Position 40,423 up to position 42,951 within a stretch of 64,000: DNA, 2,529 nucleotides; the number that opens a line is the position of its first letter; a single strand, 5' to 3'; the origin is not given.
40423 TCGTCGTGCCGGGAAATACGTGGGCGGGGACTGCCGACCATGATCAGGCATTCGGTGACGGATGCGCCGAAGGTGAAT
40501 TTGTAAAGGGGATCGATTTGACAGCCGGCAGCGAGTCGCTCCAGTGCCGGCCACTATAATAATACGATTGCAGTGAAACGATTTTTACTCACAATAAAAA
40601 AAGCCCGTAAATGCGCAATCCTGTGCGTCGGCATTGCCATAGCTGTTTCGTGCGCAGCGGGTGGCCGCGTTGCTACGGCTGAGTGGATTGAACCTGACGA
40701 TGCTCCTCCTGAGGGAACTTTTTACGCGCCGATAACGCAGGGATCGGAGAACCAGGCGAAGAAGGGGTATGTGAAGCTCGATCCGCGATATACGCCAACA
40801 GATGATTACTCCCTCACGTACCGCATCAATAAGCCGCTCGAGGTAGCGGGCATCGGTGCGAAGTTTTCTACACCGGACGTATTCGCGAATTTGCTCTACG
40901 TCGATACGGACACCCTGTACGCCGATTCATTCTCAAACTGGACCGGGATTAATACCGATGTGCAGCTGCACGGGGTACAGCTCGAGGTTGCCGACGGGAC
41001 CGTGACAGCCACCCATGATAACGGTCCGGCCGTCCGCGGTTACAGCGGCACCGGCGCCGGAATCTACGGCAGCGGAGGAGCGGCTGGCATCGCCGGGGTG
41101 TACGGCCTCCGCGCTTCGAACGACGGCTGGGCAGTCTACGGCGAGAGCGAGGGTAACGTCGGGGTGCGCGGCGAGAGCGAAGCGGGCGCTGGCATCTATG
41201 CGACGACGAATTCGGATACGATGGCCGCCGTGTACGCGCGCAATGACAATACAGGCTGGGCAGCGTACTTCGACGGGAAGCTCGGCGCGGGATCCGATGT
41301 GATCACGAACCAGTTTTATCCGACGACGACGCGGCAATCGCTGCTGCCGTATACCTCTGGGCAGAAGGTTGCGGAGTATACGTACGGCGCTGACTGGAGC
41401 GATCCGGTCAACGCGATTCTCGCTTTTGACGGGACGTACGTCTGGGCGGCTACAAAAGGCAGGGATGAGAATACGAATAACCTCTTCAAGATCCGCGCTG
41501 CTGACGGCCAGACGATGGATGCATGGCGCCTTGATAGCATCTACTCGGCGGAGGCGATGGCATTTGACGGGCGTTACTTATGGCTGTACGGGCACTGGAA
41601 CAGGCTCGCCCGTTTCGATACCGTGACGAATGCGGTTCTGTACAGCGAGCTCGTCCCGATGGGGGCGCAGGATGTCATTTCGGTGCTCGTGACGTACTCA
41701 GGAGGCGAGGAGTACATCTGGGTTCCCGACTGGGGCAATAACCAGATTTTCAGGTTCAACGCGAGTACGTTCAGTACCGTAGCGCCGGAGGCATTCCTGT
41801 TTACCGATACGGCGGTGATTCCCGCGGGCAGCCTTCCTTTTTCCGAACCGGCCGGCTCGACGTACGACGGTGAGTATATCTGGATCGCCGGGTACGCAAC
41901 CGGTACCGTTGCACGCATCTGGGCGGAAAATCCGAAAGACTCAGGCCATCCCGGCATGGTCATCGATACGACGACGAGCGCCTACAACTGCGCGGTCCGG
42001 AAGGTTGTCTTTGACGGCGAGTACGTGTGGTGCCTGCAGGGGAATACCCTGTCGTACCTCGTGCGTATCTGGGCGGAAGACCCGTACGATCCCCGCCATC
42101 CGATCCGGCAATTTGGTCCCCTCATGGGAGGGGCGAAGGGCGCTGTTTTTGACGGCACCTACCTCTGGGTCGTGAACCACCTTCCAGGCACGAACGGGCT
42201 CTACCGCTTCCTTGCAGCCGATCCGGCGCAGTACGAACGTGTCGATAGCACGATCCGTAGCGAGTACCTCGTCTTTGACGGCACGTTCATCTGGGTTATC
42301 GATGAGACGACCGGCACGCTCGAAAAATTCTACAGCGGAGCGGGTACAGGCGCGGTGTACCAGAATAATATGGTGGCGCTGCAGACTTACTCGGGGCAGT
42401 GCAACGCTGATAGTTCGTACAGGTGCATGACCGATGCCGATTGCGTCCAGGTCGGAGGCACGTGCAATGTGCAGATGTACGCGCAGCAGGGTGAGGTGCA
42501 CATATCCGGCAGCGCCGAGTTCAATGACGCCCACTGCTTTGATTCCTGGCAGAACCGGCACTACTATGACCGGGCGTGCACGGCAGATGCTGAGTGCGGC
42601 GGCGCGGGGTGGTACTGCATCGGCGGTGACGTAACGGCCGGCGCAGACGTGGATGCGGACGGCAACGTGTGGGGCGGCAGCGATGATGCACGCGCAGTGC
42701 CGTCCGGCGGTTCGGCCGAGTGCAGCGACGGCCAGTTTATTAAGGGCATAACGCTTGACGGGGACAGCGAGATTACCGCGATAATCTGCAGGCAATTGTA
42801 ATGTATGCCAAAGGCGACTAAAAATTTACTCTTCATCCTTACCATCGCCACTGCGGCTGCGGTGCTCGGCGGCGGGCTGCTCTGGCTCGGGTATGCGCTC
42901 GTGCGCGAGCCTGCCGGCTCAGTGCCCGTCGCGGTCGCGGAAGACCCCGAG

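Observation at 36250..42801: Conserved C-terminal Cys...CRxL-COOH motif shared by three adjacent paralogs: candidate sorting or secretion signal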

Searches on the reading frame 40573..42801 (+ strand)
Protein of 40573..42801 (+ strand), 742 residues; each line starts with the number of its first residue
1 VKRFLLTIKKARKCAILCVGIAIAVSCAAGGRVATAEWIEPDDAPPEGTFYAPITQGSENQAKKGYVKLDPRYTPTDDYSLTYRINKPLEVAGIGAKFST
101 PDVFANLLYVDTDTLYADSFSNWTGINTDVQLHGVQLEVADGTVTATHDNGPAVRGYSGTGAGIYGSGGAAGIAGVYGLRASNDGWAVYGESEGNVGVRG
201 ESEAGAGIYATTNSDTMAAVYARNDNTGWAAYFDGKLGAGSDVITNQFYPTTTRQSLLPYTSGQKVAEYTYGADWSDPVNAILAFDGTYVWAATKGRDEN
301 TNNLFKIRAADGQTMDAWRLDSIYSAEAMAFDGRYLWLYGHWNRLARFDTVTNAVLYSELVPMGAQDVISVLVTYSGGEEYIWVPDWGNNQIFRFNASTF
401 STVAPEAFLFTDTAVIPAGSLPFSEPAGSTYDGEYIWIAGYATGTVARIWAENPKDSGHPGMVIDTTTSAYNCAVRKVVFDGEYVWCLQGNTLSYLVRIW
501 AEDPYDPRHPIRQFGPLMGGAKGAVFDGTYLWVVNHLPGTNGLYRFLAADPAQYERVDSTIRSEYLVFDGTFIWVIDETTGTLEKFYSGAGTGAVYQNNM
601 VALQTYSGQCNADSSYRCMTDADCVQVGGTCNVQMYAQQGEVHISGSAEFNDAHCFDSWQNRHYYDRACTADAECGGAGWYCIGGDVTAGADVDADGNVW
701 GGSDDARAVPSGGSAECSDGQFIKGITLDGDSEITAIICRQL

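Call 3: search_protein_families(library=pfam, proteins=[window:40573-42801:+], max_evalue=0.1)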
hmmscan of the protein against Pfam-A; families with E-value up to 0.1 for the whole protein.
window:40573-42801:+ (742 aa): 0 families

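Call 4: search_protein_families(library=ncbifam, proteins=[window:40573-42801:+], max_evalue=0.1)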
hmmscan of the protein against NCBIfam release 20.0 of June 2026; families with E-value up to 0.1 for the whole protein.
window:40573-42801:+ (742 aa): 0 families

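Call 9: find_homologous_proteins(query=window:40573-42801:+, max_evalue=0.001)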
Query window:40573-42801:+ (742 aa): 15 proteins with E <= 0.001 among 8000 candidates.
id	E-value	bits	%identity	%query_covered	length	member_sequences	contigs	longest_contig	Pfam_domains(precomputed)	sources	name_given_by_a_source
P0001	0.0e+0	1735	100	100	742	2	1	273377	-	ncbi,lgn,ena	ncbi:MAG: hypothetical protein WC505_04750 [Patescibacteria group bacterium]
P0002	1.6e-180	620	43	100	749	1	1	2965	-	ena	-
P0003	4.5e-170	585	41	100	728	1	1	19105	-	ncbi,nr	ncbi:hypothetical protein IID19_03600 [Patescibacteria group bacterium]|nr:hypothetical protein [Pat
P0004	7.0e-161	555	42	95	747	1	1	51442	-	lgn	-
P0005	1.0e-154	535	41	99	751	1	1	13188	-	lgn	-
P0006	4.1e-145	503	40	100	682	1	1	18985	-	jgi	jgi:hypothetical protein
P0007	4.6e-138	479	37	100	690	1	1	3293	-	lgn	-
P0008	3.2e-116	407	39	72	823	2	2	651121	PF20055.6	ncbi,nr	ncbi:MAG: hypothetical protein PHY34_02750 [Patescibacteria group bacterium]|nr:hypothetical protein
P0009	7.7e-105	370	33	100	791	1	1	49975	-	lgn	-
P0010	8.3e-97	343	34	95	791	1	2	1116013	-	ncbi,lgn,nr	ncbi:MAG: hypothetical protein HZC01_01225 [Candidatus Kerfeldbacteria bacterium]|nr:hypothetical pr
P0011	7.7e-82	293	39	61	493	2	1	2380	-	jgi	jgi:hypothetical protein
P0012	8.5e-47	178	31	52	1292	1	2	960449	-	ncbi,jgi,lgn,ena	ncbi:MAG: hypothetical protein WCV50_03725 [Patescibacteria group bacterium]|jgi:hypothetical protei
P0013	9.0e-46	174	29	100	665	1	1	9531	-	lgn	-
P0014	8.4e-29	118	29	53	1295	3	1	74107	-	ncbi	-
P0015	9.2e-23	98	27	42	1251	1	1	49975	-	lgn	-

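Call 20: find_encoding_contigs(protein=P0010, flank=10000, max_places=2)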
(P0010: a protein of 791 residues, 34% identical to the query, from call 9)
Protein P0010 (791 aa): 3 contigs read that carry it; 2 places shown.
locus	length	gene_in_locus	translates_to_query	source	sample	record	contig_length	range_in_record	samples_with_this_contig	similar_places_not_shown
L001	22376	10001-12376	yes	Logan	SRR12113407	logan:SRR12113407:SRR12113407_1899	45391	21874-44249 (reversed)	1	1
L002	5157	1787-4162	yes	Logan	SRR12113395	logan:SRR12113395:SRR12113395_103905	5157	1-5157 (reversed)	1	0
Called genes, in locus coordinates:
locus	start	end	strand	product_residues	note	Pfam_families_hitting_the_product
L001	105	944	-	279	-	PF01435:Peptidase_M48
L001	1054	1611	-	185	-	PF04011:LemA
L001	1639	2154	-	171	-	-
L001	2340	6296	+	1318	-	PF13088:BNR_2 (weak), PF15902:Sortilin-Vps10 (faint), PF20067:SSL_N (faint)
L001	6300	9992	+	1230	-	-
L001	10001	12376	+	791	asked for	-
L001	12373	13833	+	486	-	-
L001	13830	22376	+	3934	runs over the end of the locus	-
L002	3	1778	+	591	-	?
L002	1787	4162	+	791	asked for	-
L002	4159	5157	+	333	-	?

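Call 21: find_encoding_contigs(protein=P0012, flank=10000, max_places=2)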
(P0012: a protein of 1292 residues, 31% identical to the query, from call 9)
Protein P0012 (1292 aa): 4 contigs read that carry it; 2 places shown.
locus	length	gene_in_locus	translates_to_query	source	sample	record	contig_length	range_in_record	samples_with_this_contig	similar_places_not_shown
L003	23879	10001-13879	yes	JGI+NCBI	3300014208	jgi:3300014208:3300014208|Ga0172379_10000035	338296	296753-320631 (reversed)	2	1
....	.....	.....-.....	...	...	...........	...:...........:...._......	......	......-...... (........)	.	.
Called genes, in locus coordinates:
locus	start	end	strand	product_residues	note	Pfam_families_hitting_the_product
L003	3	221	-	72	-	-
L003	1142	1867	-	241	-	PF18912:DZR_2 (faint)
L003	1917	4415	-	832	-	PF02861:Clp_N, PF02861:Clp_N, PF23569:NBD_SMAX1, PF00004:AAA, PF17871:AAA_lid_9, PF00004:AAA, PF07724:AAA_2, PF07728:AAA_5, +10 more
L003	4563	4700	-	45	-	-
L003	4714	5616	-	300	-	PF01435:Peptidase_M48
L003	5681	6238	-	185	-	PF04011:LemA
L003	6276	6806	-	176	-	-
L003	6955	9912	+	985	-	PF07494:Reg_prop (faint), PF25852:DUF6242_C (weak), PF02012:BNR (faint), PF25852:DUF6242_C (weak), PF15902:Sortilin-Vps10 (weak), PF25852:DUF6242_C (weak)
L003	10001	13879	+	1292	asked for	-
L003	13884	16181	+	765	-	-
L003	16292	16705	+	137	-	PF05635:23S_rRNA_IVP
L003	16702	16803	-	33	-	-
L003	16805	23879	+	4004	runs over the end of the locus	PF00041:fn3 (faint)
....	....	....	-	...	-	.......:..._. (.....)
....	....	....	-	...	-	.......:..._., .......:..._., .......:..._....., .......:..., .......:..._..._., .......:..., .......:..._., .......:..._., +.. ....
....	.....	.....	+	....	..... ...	-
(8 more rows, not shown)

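Call 28: predict_structure(alignment_id=A3)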
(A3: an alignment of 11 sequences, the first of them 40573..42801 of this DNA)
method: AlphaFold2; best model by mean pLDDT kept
length: 742 residues; sequences in the alignment: 11
mean_pLDDT: 58.6   pTM: 0.49
mean pLDDT of the five models: 58.6, 58.5, 58.0, 57.6, 54.9
residues with pLDDT >= 90: 69; 70-90: 272; 50-70: 104; < 50: 297
segments of 3 or more residues with pLDDT < 50: 1-4, 30-261, 590-606, 634-651, 685-702, 740-742
pLDDT, mean of each block of 10 residues (from residue 1): 49 67 61 28 28 23 26 30 32 26 33 33 30 38 35 25 23 24 27 29 27 27 28 24 22 27 70 64 86 85 86 85 84 88 86 84 72 85 88 84 74 88 89 92 90 90 81 82 84 80 84 76 80 77 79 73 79 81 74 26 48 73 70 42 30 71 72 77 47 27 65 59 55 62 42
secondary structure, 60 per line:
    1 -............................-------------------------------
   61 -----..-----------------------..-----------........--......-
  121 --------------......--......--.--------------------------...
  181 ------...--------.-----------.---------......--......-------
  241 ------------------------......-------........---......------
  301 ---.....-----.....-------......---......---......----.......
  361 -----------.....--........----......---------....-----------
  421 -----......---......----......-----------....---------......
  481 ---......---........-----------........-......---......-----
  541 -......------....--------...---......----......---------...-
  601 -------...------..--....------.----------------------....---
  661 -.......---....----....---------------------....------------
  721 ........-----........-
elements in order (helices of 4 or more, strands of 3 or more residues): H2-29 E104-111 E114-119 E135-140 E143-148 E178-180 E187-189 E220-225 E228-233 E265-270 E281-285 E289-294 E304-308 E314-318 E326-331 E335-340 E344-349 E354-360 E372-376 E379-386 E391-396 E406-409 E426-431 E435-440 E445-450 E462-465 E475-480 E484-489 E493-500 E512-519 E521-526 E530-535 E542-547 E554-557 E566-568 E572-577 E582-587 E608-610 H621-624 E654-657 E662-668 H672-675 E680-683 E705-708 E721-728 E734-741

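Call 36: fold_search(model_id=the predicted structure, library=pdb)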
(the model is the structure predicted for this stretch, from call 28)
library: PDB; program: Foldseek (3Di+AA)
matches with E <= 10: 1861; with E <= 0.001: 1698
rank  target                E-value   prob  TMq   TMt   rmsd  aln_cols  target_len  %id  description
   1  3p1l                  1.4e-11  1.00  0.28  0.52   7.3       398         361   15  Crystal structure of Escherichia coli BamB, a lipoprotein component of the beta-barrel assembly machinery complex, nativ (released 2010-12-22)
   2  6wnx_D                2.0e-11  1.00  0.33  0.58   3.5       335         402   10  FBXW11-SKP1 in complex with a pSer33/pSer37 Beta-Catenin peptide (released 2020-05-06)
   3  6km7_B                2.7e-11  1.00  0.30  0.67   6.1       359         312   12  The structural basis for the internal interaction in RBBP5 (released 2019-10-02)
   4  6lyq_B                3.8e-11  1.00  0.30  0.56  11.2       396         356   15  Structure of the BAM complex (released 2021-01-06)
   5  9oxs_B                4.3e-11  1.00  0.34  0.66   3.8       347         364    6  CRYO-EM STRUCTURE OF the human mPSF IN COMPLEX WITH THE AAUAAU poly(A) signal (released 2025-11-26)
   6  6wnx_A                4.7e-11  1.00  0.33  0.58   3.7       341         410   10  FBXW11-SKP1 in complex with a pSer33/pSer37 Beta-Catenin peptide (released 2020-05-06)
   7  6g6m                  5.2e-11  1.00  0.29  0.60   6.9       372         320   10  Crystal structure of the computationally designed Tako8 protein in P42212 (released 2018-11-28)
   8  6km7_A                5.8e-11  1.00  0.31  0.68   6.0       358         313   11  The structural basis for the internal interaction in RBBP5 (released 2019-10-02)
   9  9cnz_B                6.1e-11  1.00  0.29  0.57   6.8       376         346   13  Structure of BAM complexed with PTB2 ligand in detergent (released 2024-12-25)
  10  6y7n_A                6.1e-11  1.00  0.29  0.61   6.7       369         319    9  The crystal structure of the eight-bladed symmetrical designer protein Tako8 in the presence of tellurotungstic Anders (released 2020-12-16)
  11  8pz2_B                7.9e-11  1.00  0.29  0.53  12.8       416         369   14  Wait Complex: Lateral open BAM bound Extended SurA (released 2024-09-25)
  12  4xga_A                1.1e-10  1.00  0.29  0.57   7.2       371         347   14  Crystal structure of BamB and BamA P3-5 complex from E.coli (released 2016-01-20)
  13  8qpv_B                1.1e-10  1.00  0.29  0.54  13.0       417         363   14  Handover Complex: BAM bound OmpX and extended SurA (released 2024-09-25)
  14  6y7o_C                1.2e-10  1.00  0.28  0.60   4.9       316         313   10  The complex between the eight-bladed symmetrical designer protein Tako8 and the silicotungstic acid Keggin (STA) (released 2020-12-16)
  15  6wnx_G                1.2e-10  1.00  0.32  0.57   3.6       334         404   10  FBXW11-SKP1 in complex with a pSer33/pSer37 Beta-Catenin peptide (released 2020-05-06)
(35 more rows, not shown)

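Call 58: find_related_loci(query=A3, collection=genome_contigs, flank=10000)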
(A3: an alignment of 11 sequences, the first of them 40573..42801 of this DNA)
Query A3 (742 aa) in genome_contigs; peptide patterns used: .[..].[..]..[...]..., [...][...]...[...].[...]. (x = any residue, [..] = any of these).
600 stretches matched a pattern (row limit reached: there are more); 185 encode a relative of the query (tblastn E <= 1e-3); the best 80 are kept; 77 distinct loci.
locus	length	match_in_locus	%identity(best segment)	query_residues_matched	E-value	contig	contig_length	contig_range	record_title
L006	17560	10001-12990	41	1-742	3e-173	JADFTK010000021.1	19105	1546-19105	MAG: Patescibacteria group bacterium isolate B9T1L10 B9T1L10_NODE4032, whole genome shotgun sequence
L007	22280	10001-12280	38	23-742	1e-139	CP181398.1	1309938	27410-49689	MAG: Candidatus Kerfeldbacteria bacterium isolate MKparc4 chromosome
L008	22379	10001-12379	33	1-742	2e-113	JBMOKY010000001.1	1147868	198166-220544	MAG: Patescibacteria group bacterium isolate Betzabe_MAG010 MAG010_1, whole genome shotgun sequence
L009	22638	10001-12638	32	21-742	8e-95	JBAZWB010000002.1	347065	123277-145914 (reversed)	MAG: Patescibacteria group bacterium isolate SO_2017_GW1_267 NODE_224_length_347065_cov_3.428541_OW334_2017, whole genom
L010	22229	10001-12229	33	1-742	5e-94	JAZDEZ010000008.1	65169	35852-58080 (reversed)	MAG: Patescibacteria group bacterium isolate MEGAHIT-group-0.176 k141_18427437, whole genome shotgun sequence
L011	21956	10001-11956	28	1-742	4e-53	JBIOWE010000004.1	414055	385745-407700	MAG: Patescibacteria group bacterium isolate MAG090 k127_1662334, whole genome shotgun sequence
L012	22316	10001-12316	34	19-742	2e-111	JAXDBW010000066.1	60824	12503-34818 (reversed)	MAG: Patescibacteria group bacterium isolate POMEDNA-B28 Raw2_k127_2151370, whole genome shotgun sequence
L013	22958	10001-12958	26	259-608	9e-16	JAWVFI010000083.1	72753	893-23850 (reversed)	MAG: Blastocatellia bacterium isolate BP_45 scaffold_1445794, whole genome shotgun sequence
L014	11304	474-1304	26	244-592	7e-16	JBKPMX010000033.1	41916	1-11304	MAG: Acidobacteriota bacterium isolate GS_HAYS_MAG_00055 GS_HAYS_000002916449, whole genome shotgun sequence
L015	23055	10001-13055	29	276-586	1e-15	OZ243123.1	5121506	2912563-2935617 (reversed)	MAG: Candidatus Multivoradales bacterium isolate 37dedafc-40d8-43fe-ad9b-d79932a92f14 genome assembly, chromosome: 1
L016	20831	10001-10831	27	260-535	1e-11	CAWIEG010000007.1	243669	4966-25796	MAG: uncultured Acidobacteriaceae bacterium isolate MFD04570.bin.1.60 genome assembly, contig: contig_137977, whole geno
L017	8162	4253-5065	26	283-595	2e-14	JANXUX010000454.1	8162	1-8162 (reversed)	MAG: Actinomycetes bacterium isolate 340R_metabat_22_sub 340R_k141_698473, whole genome shotgun sequence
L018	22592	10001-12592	25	258-627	4e-14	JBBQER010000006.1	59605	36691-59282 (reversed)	MAG: Acidimicrobiia bacterium isolate Co_metawrap_1095 Cmw_1095_k141_19372472_length_59605_cov_9.0000, whole genome shot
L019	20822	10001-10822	26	251-592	6e-14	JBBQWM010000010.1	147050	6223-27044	MAG: Chloroflexia bacterium isolate Co_metawrap_2056 Cmw_2056_k141_18279268_length_147050_cov_32.9983, whole genome shot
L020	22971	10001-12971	25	255-598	5e-14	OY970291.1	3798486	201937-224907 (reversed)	MAG: Terriglobia bacterium isolate MFD05513.bin.c.1 genome assembly, chromosome: 1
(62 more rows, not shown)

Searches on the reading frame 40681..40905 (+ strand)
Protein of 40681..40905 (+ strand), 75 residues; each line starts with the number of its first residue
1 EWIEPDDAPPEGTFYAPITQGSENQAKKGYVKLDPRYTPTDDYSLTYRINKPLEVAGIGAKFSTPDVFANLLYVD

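Call 55: find_homologous_proteins(query=A6, max_evalue=0.001)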
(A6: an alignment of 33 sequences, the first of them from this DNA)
Query A6 (33 sequences) (75 aa, profile of the alignment): 2 proteins with E <= 0.001 among 204 candidates.
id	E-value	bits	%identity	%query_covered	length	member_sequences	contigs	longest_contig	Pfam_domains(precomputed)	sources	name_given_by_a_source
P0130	8.5e-8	50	50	37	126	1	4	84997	-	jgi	jgi:hypothetical protein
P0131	1.3e-4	40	39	37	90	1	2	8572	-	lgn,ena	-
